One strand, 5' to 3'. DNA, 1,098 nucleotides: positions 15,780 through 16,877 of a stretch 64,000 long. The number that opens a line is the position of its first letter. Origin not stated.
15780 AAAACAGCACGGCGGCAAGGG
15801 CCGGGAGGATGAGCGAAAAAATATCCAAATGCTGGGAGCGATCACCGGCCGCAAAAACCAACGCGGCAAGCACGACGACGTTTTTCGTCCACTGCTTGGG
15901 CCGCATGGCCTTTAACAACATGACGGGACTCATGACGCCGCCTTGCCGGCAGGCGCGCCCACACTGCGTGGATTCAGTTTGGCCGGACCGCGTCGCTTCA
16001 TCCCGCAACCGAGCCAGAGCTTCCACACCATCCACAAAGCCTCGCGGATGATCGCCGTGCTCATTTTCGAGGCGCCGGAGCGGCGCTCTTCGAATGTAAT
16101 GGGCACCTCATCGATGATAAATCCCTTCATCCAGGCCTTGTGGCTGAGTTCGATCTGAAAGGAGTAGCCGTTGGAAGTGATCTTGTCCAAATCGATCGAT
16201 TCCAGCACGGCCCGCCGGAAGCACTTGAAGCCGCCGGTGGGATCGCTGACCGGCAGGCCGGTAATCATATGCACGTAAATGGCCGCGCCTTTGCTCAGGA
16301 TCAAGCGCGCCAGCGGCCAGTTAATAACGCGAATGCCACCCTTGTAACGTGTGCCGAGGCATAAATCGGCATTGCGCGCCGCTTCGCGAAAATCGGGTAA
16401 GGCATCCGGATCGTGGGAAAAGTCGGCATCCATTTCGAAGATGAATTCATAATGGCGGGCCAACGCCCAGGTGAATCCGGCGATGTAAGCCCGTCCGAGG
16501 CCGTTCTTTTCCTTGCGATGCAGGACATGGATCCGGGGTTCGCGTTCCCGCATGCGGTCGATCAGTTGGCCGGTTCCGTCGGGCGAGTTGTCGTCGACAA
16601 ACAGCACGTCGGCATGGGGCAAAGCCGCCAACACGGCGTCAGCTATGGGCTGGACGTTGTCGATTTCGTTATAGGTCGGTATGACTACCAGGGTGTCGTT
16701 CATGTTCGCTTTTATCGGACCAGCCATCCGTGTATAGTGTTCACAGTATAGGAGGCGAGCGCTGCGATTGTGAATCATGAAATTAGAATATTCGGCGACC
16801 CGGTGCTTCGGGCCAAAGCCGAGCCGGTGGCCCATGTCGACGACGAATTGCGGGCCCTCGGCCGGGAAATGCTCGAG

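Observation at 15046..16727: Overlapping UbiA-family (DPPR-synthase-like) and GT2 polyprenol-P glycosyltransferase pair; a GT-C elsewhere in the window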

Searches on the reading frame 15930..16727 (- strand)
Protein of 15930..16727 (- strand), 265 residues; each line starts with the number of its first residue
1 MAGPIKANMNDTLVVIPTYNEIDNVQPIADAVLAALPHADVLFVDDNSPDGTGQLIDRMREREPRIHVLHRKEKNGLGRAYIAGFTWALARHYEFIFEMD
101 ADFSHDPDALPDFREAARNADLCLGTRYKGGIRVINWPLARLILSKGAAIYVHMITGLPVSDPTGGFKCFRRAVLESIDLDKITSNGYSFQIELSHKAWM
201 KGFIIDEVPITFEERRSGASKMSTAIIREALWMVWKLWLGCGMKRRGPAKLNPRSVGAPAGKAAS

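Call 5: search_protein_families(library=pfam, proteins=[window:15930-16727:-], max_evalue=0.001)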
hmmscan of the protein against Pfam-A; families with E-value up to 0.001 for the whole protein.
window:15930-16727:- (265 aa): 1 family
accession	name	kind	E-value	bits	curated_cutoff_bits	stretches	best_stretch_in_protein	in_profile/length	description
PF00535.33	Glycos_transf_2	-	1.3e-27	97.2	23.3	1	14-177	2-166/168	Glycosyl transferase family 2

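Call 6: search_protein_families(library=ncbifam, proteins=[window:15930-16727:-], max_evalue=0.001)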
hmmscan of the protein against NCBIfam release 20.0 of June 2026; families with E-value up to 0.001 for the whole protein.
window:15930-16727:- (265 aa): 12 families
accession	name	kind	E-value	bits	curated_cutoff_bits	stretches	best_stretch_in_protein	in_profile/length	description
TIGR03937.1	PgaC_IcaA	equivalog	1.8e-12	47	422.3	1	10-109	45-142/407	poly-beta-1,6-N-acetyl-D-glucosamine synthase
NF041391.1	DPhHxTase_Halo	equivalog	6.7e-11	41.6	375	1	18-221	3-191/213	dolichyl-phosphate hexose transferase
NF058614.1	PPMAGASynPpgS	equivalog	9.8e-11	41.5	370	1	11-211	1-195/226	polyprenyl-phospho-N-acetylgalactosaminyl synthase PpgS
TIGR04182.1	glyco_TIGR04182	equivalog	1.9e-10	40.6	325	1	13-220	3-198/293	S-layer glycoprotein N-glycosyltransferase AglJ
NF045692.1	OglycostaseCruG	equivalog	2.6e-08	33.2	600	1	7-111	38-146/386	2'-O-glycosyltransferase CruG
NF047588.1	GlcsyltransPgfSStrep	equivalog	3.5e-07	29.7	500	1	14-177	5-166/308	glycosyltransferase PgfS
TIGR03469.1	HpnB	hypoth_equivalog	3.5e-07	29.6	379.25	1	9-123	43-166/386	hopene-associated glycosyltransferase HpnB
NF007986.1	PRK10714.1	equivalog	5.5e-07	28.9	529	1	9-223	5-211/316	undecaprenyl-phosphate 4-deoxy-4-formamido-L-arabinose transferase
NF047683.1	TeichurnBiosyTuaG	equivalog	5.6e-07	29.5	400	1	13-103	9-97/252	teichuronic acid biosynthesis protein TuaG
NF053846.1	glyco_with_XrtP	equivalog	7.1e-06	25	520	1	15-74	46-105/440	XrtP-associated glycosyltransferase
TIGR04283.1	glyco_like_mftF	equivalog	2.3e-05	24.1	182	1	14-84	3-67/221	TIGR04283 family arsenosugar biosynthesis glycosyltransferase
NF007482.0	PRK10073.1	equivalog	2.6e-05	23.4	423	1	9-122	5-115/334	glycosyltransferase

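Call 18: search_solved_structures(query=window:15930-16727:-, max_evalue=0.001, show_alignments=2)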
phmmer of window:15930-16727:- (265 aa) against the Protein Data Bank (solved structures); distinct sequences matched with E-value up to 0.001: 7.
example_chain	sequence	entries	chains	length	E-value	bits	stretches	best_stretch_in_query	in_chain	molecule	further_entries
5mlz_A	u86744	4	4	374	4.8e-30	107.8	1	13-238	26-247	Dolichol monophosphate mannose synthase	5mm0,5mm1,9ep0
3bcv_A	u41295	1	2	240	2.7e-06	29.9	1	13-103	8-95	Putative glycosyltransferase protein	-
9bhc_C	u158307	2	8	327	2.7e-05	26.6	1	11-222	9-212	Undecaprenyl-phosphate 4-deoxy-4-formamido-L-arabinose transferase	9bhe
8vxh_A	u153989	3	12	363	3.4e-05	26.3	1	11-222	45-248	Undecaprenyl-phosphate 4-deoxy-4-formamido-L-arabinose transferase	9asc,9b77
2z87_A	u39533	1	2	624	0.00028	23.3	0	14-118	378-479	Chondroitin synthase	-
2z86_A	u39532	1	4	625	0.00028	23.3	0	14-118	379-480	Chondroitin synthase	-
9hwj_A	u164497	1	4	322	0.00037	22.9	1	12-177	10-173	Undecaprenyl-phosphate 4-deoxy-4-formamido-L-arabinose transferase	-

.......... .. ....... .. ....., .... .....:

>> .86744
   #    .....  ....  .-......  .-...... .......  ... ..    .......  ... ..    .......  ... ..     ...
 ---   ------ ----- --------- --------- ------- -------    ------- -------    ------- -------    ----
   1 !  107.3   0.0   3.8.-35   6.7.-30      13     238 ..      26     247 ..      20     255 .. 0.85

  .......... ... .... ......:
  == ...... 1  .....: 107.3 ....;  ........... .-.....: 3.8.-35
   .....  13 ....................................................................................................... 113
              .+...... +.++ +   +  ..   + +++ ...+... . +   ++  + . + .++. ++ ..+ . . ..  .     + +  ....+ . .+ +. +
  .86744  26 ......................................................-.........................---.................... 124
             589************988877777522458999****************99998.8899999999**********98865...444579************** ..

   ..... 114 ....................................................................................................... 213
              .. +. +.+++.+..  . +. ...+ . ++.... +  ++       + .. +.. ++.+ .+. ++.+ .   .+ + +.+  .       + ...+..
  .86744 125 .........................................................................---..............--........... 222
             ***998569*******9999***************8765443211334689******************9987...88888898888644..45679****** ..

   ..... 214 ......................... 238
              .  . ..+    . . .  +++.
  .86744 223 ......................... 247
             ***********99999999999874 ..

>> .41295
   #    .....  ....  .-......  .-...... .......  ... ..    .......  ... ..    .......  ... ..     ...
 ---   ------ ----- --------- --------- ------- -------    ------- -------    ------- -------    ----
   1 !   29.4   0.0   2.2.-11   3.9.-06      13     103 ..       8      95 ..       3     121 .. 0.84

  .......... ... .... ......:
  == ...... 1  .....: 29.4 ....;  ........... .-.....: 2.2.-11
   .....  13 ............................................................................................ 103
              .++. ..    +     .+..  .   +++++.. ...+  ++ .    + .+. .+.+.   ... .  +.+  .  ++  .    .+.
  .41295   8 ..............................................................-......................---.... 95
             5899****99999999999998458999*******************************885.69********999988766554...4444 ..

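Call 32: find_homologous_proteins(query=window:15930-16727:-, max_evalue=1e-10)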
Query window:15930-16727:- (265 aa): 8000 proteins with E <= 1e-10 among 8000 candidates; the best 120 are listed.
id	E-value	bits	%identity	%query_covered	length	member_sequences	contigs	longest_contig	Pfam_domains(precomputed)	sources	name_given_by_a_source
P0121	8.9e-173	591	100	97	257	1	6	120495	PF00535.33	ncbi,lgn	-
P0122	6.3e-146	503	87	95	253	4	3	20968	PF00535.33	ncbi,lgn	ncbi:MAG: polyprenol monophosphomannose synthase [Kiritimatiellia bacterium]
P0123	2.8e-144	497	85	97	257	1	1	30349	PF00535.33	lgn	-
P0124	1.9e-142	491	84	95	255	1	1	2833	PF00535.33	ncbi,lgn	-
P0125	2.1e-142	491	84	96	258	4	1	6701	PF00535.33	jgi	jgi:dolichol-phosphate mannosyltransferase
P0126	4.0e-142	490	86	94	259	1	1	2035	PF00535.33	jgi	jgi:dolichol-phosphate mannosyltransferase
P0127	1.1e-141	489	82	94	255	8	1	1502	PF00535.33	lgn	-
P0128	1.6e-141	488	83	96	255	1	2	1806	PF00535.33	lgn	-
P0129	2.3e-141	488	82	97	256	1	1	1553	PF00535.33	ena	-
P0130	4.3e-141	487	83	96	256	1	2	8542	PF00535.33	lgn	-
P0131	6.4e-141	486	83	97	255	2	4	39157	PF00535.33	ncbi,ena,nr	ncbi:MAG TPA: polyprenol monophosphomannose synthase [Kiritimatiellia bacterium]|nr:polyprenol monop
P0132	6.8e-141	486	84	96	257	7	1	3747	PF00535.33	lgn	-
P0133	1.1e-140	485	84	96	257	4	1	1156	PF00535.33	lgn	-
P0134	6.2e-140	483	84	94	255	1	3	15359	PF00535.33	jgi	-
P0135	8.4e-140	482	82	96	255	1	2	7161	PF00535.33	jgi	-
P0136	9.8e-140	482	82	94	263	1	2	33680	PF00535.33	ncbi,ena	-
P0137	1.3e-139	482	81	95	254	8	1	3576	PF00535.33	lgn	-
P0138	2.9e-139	481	81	97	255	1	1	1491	PF00535.33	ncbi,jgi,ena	jgi:dolichol-phosphate mannosyltransferase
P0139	6.2e-139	480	82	94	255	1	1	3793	PF00535.33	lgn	-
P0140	4.1e-138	477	82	96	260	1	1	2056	PF00535.33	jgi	jgi:dolichol-phosphate mannosyltransferase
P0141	1.2e-137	475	80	96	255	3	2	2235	PF00535.33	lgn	-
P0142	1.7e-137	475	79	97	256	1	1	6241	PF00535.33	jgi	jgi:dolichol-phosphate mannosyltransferase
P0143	2.6e-137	474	82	94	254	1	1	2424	PF00535.33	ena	-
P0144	6.8e-137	473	82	94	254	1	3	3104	PF00535.33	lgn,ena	-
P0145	8.0e-137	473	80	97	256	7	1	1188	PF00535.33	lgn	-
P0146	5.2e-133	460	78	97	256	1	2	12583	PF00535.33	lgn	-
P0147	7.0e-132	457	78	96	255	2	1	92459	PF00535.33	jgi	-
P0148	6.2e-128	444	77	94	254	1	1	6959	PF00535.33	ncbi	-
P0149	2.1e-127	442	75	96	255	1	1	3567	PF00535.33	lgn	-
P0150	3.3e-125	435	74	95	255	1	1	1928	PF00535.33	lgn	-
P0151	1.5e-123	429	75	94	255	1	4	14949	PF00535.33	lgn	-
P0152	4.6e-123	428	72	94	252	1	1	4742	PF00535.33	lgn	-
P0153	6.1e-123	427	74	95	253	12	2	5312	PF00535.33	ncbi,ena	-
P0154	1.9e-122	426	72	94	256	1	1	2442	PF13641.13,PF00535.33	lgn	-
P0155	3.8e-122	425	73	94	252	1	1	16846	PF00535.33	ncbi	-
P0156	2.3e-121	422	73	94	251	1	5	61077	PF00535.33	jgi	jgi:dolichol-phosphate mannosyltransferase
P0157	5.8e-121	421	74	94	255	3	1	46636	PF00535.33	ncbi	-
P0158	6.1e-121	421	71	97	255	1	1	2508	PF13641.13,PF00535.33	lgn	-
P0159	6.5e-121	421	72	94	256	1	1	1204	PF00535.33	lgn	-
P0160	1.5e-120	419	74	94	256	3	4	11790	PF00535.33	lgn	-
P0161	2.1e-120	419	74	94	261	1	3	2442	PF13641.13,PF00535.33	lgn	-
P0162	2.4e-120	419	72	94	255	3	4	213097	PF00535.33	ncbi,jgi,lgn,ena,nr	ncbi:MAG: polyprenol monophosphomannose synthase [Verrucomicrobia bacterium]|nr:polyprenol monophosp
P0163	2.7e-120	419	73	94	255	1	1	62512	PF00535.33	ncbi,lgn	-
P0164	3.2e-120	418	72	96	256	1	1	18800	PF00535.33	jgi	jgi:dolichol-phosphate mannosyltransferase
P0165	3.3e-120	418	73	96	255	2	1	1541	PF00535.33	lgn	-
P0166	5.8e-120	417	74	97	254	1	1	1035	PF00535.33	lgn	-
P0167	7.9e-120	417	70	97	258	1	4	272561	PF00535.33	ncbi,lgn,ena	-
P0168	1.8e-119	416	72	94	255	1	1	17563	PF00535.33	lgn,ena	-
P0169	1.8e-119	416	74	94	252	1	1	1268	PF00535.33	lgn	-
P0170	2.2e-119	416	73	96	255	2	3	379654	PF00535.33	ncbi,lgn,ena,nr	ncbi:MAG TPA: polyprenol monophosphomannose synthase [Kiritimatiellia bacterium]|nr:polyprenol monop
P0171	2.9e-119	415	70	97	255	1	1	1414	PF13641.13,PF00535.33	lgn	-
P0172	4.2e-119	415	74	94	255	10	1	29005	PF00535.33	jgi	jgi:dolichol-phosphate mannosyltransferase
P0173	4.6e-119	414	72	94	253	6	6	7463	PF00535.33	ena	-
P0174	9.3e-119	413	74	94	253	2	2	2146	PF00535.33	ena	-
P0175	1.3e-118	413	75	86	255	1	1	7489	PF13641.13,PF00535.33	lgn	-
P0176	1.3e-118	413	72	94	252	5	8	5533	PF00535.33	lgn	-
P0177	1.6e-118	413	72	94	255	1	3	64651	PF00535.33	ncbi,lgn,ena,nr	ncbi:MAG TPA: polyprenol monophosphomannose synthase [Kiritimatiellia bacterium]|nr:polyprenol monop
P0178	2.3e-118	412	70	97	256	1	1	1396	PF00535.33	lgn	-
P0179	3.0e-118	412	74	91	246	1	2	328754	PF13641.13,PF00535.33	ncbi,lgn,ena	-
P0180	4.5e-118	411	72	94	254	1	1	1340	PF00535.33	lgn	-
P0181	9.4e-118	410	70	94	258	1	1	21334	PF13641.13,PF00535.33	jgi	jgi:dolichol-phosphate mannosyltransferase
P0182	2.5e-117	409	73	89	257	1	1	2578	PF00535.33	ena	-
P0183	3.2e-117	408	70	95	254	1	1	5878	PF13641.13,PF00535.33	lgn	-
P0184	4.8e-117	408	69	96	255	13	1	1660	PF13641.13,PF00535.33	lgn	-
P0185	5.1e-117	408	73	94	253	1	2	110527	PF00535.33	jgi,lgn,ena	jgi:dolichol-phosphate mannosyltransferase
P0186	1.6e-116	406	71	94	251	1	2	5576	PF13641.13,PF00535.33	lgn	-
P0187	1.6e-116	406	68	97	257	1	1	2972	PF00535.33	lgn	-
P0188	1.7e-116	406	71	94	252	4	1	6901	PF00535.33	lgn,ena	-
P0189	1.9e-116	406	71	95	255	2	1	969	PF13641.13,PF00535.33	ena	-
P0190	2.3e-116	406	72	93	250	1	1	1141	PF00535.33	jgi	jgi:dolichol-phosphate mannosyltransferase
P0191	2.3e-116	406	73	95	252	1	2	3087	PF00535.33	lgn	-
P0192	2.5e-116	405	71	96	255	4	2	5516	PF00535.33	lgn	-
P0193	2.8e-116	405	70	94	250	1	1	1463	PF00535.33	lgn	-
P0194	2.9e-116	405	72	94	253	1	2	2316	PF00535.33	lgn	-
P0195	2.9e-116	405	72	94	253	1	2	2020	PF00535.33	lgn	-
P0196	3.1e-116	405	70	94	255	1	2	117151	PF00535.33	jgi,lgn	jgi:dolichol-phosphate mannosyltransferase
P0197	3.3e-116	405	70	94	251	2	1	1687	PF13641.13,PF00535.33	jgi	jgi:dolichol-phosphate mannosyltransferase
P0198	4.1e-116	405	69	94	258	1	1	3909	PF10111.15,PF13641.13,PF00535.33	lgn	-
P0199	7.1e-116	404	69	96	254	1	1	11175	PF00535.33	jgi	-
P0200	7.5e-116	404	71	94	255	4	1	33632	PF13641.13,PF00535.33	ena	-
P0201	7.9e-116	404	70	94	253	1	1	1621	PF13641.13,PF00535.33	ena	-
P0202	8.2e-116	404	70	96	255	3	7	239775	PF00535.33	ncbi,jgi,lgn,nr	ncbi:MAG: polyprenol monophosphomannose synthase [Kiritimatiellae bacterium]|nr:polyprenol monophosp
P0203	9.4e-116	404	69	95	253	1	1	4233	PF00535.33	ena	-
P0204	9.5e-116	404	72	94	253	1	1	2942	PF00535.33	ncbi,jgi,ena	-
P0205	9.7e-116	404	68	95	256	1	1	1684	PF13641.13,PF00535.33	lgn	-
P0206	2.2e-115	402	69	96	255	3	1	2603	PF00535.33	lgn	-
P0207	2.4e-115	402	71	95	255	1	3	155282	PF00535.33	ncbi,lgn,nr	ncbi:MAG: polyprenol monophosphomannose synthase [Kiritimatiellae bacterium]|nr:polyprenol monophosp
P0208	2.5e-115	402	70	94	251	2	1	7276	PF00535.33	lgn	-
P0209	2.8e-115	402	69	96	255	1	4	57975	PF13641.13,PF00535.33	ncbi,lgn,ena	-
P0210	3.1e-115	402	68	96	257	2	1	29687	PF00535.33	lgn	-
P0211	4.0e-115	402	71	94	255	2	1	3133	PF13641.13,PF00535.33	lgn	-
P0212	4.0e-115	402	72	90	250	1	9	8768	PF00535.33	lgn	-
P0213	4.8e-115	401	71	95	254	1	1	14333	PF13641.13,PF00535.33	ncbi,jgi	-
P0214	6.7e-115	401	68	97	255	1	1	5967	PF00535.33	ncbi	-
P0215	8.1e-115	401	72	89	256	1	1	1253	PF00535.33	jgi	jgi:dolichol-phosphate mannosyltransferase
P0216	9.3e-115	400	68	97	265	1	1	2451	PF00535.33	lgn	-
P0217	1.1e-114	400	72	93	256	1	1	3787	PF00535.33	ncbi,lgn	-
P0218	1.1e-114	400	69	94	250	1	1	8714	PF00535.33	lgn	-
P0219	1.3e-114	400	72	94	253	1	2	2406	PF00535.33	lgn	-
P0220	1.4e-114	400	71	94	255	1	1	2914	PF00535.33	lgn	-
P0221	1.4e-114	400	67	94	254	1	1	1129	PF00535.33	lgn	-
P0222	1.5e-114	400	71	88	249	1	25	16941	PF00535.33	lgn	-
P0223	2.4e-114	399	71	94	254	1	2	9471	PF13641.13,PF00535.33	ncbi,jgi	jgi:dolichol-phosphate mannosyltransferase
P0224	4.6e-114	398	68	94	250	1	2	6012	PF00535.33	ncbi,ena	-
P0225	4.6e-114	398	71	97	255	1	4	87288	PF13641.13,PF00535.33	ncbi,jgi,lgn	-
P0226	4.7e-114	398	70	94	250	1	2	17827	PF00535.33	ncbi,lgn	-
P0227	9.4e-114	397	68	94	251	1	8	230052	PF13641.13,PF00535.33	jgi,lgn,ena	jgi:dolichol-phosphate mannosyltransferase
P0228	9.7e-114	397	68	94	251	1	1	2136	PF13641.13,PF00535.33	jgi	-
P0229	1.0e-113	397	69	96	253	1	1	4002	PF00535.33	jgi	jgi:dolichol-phosphate mannosyltransferase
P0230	1.4e-113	397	68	94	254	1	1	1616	PF00535.33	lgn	-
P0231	1.5e-113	396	71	94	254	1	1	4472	PF00535.33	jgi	jgi:dolichol-phosphate mannosyltransferase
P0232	1.5e-113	396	66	97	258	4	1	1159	PF00535.33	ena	-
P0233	1.9e-113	396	68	96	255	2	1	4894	PF00535.33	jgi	jgi:dolichol-phosphate mannosyltransferase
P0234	1.9e-113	396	69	94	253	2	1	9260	PF00535.33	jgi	-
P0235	2.0e-113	396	70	94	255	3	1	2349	PF00535.33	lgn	-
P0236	2.1e-113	396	69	91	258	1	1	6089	PF00535.33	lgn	-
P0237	2.4e-113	396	68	94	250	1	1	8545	PF00535.33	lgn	-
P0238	3.0e-113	395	69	96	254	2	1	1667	PF13641.13,PF00535.33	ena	-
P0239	3.0e-113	395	68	94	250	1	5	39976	PF00535.33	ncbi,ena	-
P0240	3.2e-113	395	70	94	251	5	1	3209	PF00535.33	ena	-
